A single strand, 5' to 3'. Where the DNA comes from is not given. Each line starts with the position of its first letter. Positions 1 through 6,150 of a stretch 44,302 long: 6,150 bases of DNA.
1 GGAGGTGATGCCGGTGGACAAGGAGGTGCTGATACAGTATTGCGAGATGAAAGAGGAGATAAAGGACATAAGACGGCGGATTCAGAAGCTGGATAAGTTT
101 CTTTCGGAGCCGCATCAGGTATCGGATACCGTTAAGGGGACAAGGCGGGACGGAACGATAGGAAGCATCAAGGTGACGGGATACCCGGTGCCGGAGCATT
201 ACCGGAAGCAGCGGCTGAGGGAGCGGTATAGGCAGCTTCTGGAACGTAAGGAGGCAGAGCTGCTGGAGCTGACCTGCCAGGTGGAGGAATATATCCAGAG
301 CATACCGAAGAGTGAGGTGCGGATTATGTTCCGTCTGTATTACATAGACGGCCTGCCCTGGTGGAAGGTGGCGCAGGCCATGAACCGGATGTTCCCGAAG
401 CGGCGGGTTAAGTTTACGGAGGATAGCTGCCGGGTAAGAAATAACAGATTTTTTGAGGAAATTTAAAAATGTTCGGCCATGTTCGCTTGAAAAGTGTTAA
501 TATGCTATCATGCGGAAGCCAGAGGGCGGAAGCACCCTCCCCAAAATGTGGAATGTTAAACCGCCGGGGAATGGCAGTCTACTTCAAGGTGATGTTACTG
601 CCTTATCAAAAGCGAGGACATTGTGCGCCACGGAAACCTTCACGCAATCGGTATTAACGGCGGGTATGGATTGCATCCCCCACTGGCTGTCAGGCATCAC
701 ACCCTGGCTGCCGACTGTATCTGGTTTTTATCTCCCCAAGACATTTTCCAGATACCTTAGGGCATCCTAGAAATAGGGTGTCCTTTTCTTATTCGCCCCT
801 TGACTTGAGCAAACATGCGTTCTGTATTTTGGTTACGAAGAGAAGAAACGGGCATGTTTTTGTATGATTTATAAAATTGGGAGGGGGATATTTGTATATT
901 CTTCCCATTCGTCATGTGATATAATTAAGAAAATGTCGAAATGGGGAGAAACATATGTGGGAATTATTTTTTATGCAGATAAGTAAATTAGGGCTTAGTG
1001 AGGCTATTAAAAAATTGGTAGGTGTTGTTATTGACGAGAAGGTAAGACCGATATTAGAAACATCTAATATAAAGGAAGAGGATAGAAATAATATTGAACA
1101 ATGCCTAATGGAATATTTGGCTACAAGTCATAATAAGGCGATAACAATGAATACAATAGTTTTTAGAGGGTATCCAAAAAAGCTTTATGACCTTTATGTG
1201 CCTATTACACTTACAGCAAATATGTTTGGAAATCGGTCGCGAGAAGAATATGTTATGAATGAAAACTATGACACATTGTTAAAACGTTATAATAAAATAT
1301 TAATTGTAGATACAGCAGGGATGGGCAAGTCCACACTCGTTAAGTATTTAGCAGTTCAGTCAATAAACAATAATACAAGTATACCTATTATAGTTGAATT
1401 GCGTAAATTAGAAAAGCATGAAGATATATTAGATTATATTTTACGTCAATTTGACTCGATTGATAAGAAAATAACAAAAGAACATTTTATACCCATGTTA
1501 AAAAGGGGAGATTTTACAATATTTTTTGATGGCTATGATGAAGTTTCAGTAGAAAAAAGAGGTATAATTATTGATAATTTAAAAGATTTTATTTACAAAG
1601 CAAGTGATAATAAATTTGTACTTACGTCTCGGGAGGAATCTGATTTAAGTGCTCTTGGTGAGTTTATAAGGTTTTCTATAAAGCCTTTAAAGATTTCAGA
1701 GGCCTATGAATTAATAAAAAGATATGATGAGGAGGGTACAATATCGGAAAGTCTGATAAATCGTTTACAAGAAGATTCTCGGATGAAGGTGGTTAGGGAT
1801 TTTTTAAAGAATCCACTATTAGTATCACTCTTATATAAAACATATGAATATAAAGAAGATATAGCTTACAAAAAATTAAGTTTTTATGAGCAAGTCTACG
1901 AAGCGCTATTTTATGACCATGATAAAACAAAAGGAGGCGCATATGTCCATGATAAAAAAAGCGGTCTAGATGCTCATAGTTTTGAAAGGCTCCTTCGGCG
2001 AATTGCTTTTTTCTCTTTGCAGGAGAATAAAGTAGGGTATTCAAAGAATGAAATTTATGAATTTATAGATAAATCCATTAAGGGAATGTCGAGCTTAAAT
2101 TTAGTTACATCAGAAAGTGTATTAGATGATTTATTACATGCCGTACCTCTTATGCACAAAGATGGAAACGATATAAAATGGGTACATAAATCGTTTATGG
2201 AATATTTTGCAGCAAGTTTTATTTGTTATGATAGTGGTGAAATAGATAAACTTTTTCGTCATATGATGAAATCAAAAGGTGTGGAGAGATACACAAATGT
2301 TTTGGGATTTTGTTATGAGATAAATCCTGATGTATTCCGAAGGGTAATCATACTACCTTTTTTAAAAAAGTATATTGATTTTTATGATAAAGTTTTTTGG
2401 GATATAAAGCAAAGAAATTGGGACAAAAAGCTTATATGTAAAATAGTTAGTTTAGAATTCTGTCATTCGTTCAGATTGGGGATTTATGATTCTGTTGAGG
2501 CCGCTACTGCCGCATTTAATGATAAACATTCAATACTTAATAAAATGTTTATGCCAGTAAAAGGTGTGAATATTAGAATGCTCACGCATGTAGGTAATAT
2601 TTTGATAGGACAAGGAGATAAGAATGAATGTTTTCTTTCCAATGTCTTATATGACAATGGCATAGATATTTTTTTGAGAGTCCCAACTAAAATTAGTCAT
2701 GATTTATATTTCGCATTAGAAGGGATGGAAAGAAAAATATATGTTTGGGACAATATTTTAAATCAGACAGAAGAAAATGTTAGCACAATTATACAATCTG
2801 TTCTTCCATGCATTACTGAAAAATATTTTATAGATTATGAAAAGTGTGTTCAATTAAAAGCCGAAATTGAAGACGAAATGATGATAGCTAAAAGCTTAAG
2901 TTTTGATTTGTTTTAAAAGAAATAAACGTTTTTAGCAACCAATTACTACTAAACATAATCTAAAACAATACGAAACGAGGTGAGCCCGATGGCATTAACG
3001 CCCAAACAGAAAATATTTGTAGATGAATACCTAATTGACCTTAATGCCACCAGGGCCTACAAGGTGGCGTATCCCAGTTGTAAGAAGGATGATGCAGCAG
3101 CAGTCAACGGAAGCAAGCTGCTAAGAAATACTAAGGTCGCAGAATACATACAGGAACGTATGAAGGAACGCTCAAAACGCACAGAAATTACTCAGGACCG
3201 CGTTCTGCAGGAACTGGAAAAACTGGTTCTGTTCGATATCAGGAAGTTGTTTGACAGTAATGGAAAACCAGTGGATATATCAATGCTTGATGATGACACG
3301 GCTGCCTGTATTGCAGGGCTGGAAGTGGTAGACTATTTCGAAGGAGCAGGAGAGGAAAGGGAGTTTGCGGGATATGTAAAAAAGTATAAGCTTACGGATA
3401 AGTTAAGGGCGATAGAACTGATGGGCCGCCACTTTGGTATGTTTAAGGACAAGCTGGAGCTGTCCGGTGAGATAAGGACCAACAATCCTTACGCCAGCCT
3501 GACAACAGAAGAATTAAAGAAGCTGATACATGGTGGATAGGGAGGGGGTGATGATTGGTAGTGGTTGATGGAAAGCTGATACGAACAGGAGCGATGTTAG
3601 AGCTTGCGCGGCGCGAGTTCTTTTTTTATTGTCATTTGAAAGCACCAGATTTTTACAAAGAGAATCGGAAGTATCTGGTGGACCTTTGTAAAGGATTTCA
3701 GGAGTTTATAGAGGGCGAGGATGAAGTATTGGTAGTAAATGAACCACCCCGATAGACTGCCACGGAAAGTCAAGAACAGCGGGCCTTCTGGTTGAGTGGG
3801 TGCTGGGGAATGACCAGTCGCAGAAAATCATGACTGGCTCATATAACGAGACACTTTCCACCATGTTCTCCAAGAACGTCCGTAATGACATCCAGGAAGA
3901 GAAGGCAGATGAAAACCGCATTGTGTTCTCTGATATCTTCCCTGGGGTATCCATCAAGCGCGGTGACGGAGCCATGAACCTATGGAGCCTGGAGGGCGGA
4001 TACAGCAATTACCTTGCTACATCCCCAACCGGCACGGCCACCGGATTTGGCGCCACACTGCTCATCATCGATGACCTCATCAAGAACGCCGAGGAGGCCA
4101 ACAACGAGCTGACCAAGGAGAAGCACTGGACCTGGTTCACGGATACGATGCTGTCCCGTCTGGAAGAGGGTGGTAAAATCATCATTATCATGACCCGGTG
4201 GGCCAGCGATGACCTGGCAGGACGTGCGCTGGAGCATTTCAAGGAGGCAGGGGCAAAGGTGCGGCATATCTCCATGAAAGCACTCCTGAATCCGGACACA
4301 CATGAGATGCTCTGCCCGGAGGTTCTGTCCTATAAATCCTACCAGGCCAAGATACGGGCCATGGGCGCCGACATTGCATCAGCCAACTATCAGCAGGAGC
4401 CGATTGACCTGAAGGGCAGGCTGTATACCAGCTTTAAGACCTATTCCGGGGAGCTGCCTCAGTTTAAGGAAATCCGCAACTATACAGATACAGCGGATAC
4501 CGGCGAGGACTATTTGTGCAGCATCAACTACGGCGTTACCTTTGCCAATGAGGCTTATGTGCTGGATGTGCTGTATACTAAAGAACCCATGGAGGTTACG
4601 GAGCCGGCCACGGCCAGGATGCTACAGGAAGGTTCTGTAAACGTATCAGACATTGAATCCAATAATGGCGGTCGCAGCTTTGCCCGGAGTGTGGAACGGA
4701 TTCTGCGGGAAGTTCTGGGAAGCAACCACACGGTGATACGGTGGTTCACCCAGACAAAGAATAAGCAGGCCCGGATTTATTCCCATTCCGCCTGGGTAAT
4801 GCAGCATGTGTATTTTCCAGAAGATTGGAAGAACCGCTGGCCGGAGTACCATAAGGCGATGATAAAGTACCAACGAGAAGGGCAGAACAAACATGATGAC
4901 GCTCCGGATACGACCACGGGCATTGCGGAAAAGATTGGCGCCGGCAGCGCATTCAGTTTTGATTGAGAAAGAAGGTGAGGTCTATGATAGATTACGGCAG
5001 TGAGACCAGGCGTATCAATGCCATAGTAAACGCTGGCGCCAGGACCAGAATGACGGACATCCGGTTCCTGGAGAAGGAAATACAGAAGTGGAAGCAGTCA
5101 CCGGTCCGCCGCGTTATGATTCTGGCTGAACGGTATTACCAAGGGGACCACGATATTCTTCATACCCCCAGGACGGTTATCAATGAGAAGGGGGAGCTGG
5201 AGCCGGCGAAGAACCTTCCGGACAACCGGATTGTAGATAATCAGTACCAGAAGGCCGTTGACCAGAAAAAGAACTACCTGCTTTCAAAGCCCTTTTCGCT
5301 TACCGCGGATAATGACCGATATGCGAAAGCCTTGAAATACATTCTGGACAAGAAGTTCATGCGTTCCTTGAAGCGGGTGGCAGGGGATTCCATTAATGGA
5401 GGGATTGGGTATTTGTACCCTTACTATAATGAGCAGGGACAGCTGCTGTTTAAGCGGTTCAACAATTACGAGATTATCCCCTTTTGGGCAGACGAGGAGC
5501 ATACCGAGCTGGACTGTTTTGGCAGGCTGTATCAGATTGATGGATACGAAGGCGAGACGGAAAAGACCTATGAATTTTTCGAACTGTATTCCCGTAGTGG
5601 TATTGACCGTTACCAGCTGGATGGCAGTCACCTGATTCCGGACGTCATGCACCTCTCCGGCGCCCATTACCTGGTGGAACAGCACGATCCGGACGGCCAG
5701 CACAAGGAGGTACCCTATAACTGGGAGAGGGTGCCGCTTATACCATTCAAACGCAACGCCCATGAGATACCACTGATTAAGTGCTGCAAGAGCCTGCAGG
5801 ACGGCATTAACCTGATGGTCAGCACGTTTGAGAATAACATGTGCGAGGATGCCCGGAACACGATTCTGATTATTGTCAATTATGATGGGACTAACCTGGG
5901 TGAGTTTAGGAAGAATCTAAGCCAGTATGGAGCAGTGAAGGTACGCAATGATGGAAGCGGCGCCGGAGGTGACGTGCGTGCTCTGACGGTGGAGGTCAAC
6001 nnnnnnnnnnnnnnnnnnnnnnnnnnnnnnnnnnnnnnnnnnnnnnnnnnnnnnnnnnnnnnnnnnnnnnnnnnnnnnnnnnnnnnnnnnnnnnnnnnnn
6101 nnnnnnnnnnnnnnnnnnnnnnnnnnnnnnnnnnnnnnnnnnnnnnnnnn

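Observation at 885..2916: Phage-borne NACHT/STAND NTPase moron between late activator and terminase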

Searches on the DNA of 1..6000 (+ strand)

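Call 7: search_dna_similar(query=window:1-6000:+, collection=phages, mode=near, max_rows=25)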
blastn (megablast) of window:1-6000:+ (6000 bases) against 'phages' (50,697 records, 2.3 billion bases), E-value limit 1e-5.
No match.

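Call 16: search_rna_families(source=window, start=400, end=3100, threshold=evalue, max_evalue=1)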
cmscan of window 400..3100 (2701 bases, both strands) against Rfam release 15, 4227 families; matches with E-value up to 1: 0.
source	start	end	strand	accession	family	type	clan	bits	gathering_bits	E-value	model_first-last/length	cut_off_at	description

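Call 55: search_dna_similar(query=L039:6004-7962:+, collection=ecoli_genomes, mode=near, max_rows=4)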
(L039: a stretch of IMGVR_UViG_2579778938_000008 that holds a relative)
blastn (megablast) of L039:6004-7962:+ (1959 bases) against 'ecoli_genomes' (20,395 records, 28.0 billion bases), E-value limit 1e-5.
Records with a match: 25; places in all: 25; records where one place covers at least 80% of the query: 25.
Genomes with a match: 25 of 5426; with a place that covers at least 80% of the query: 25. Places per genome that has any: lowest 1, median 1, highest 1. On chromosomes: 25 places; on plasmids: 0.
Best place of each record, by identity: >=99% 25.
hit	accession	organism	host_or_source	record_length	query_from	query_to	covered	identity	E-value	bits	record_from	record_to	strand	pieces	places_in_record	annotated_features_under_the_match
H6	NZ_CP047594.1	Escherichia coli strain LD27-1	feces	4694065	1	1959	100%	100.0%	0e+0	3618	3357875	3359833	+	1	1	NACHT domain-containing protein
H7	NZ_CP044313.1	Escherichia coli strain RM11911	missing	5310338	1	1959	100%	100.0%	0e+0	3618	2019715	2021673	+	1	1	NACHT domain-containing protein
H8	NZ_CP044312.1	Escherichia coli strain RM13745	missing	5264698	1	1959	100%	100.0%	0e+0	3618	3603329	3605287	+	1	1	NACHT domain-containing protein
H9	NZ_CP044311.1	Escherichia coli strain RM13752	missing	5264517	1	1959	100%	100.0%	0e+0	3618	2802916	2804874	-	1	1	NACHT domain-containing protein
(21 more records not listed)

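Call 56: search_dna_similar(query=L045:5941-7905:+, collection=ecoli_genomes, mode=near, max_rows=4)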
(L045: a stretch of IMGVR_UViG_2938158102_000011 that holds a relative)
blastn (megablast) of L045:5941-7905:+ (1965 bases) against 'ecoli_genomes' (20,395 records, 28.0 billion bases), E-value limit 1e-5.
Records with a match: 25; places in all: 25; records where one place covers at least 80% of the query: 0.
Genomes with a match: 25 of 5426; with a place that covers at least 80% of the query: 0. Places per genome that has any: lowest 1, median 1, highest 1. On chromosomes: 25 places; on plasmids: 0.
Best place of each record, by identity: 60-80% 25.
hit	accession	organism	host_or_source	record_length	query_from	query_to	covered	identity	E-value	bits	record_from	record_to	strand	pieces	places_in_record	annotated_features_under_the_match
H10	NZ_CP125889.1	Escherichia coli strain EPSSH018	missing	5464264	312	1378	54%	75.0%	3e-131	479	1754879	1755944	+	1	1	NACHT domain-containing protein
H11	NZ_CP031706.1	Escherichia coli strain R1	cattle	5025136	312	1378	54%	74.9%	1e-129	473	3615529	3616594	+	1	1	NACHT domain-containing protein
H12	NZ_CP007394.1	Escherichia coli strain ST2747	-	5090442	312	1378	54%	74.8%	6e-128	468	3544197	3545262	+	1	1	NACHT domain-containing protein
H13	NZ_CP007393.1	Escherichia coli strain ST2747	-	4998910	312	1378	54%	74.8%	6e-128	468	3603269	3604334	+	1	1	NACHT domain-containing protein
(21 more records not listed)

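Call 57: get_annotated_region(hit=H6, flank=4000)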
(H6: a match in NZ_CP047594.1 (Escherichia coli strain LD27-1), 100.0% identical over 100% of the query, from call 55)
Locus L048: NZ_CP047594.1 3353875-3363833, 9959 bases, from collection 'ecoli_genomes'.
description: Escherichia coli strain LD27-1 chromosome, complete genome
organism: Escherichia coli strain LD27-1 (NCBI taxid 562)
replicon: chromosome; assembly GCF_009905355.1
host: -; source: feces; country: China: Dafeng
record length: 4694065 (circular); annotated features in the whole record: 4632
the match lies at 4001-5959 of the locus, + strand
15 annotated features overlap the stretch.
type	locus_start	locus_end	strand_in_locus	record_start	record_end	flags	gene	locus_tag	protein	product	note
CDS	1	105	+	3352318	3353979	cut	recN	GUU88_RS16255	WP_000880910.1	DNA repair protein RecN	-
CDS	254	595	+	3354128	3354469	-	bamE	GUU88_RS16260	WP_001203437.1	outer membrane protein assembly factor BamE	-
CDS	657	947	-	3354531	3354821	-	yfjF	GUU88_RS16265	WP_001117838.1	RnfH family protein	-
CDS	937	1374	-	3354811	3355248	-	ratA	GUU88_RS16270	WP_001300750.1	type II toxin-antitoxin system toxin RatA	-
CDS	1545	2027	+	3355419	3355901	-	smpB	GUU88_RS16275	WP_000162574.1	SsrA-binding protein SmpB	-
tmRNA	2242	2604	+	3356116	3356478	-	ssrA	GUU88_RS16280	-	transfer-messenger RNA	-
CDS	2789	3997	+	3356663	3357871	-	-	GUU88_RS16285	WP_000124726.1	integrase domain-containing protein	-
CDS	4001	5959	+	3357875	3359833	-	-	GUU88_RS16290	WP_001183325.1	NACHT domain-containing protein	-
CDS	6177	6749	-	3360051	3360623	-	-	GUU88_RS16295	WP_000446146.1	phage polarity suppression protein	-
CDS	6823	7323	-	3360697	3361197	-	-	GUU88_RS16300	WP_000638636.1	ogr/Delta-like zinc finger family protein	-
CDS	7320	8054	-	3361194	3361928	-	-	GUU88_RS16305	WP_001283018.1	hypothetical protein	-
CDS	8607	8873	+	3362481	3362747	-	-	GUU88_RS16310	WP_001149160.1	helix-turn-helix transcriptional regulator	-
CDS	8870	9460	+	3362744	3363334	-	-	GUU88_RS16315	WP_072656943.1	host cell division inhibitor Icd-like protein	-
CDS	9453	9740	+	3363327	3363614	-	-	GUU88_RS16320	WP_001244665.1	hypothetical protein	-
CDS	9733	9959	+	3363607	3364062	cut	-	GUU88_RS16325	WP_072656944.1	hypothetical protein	-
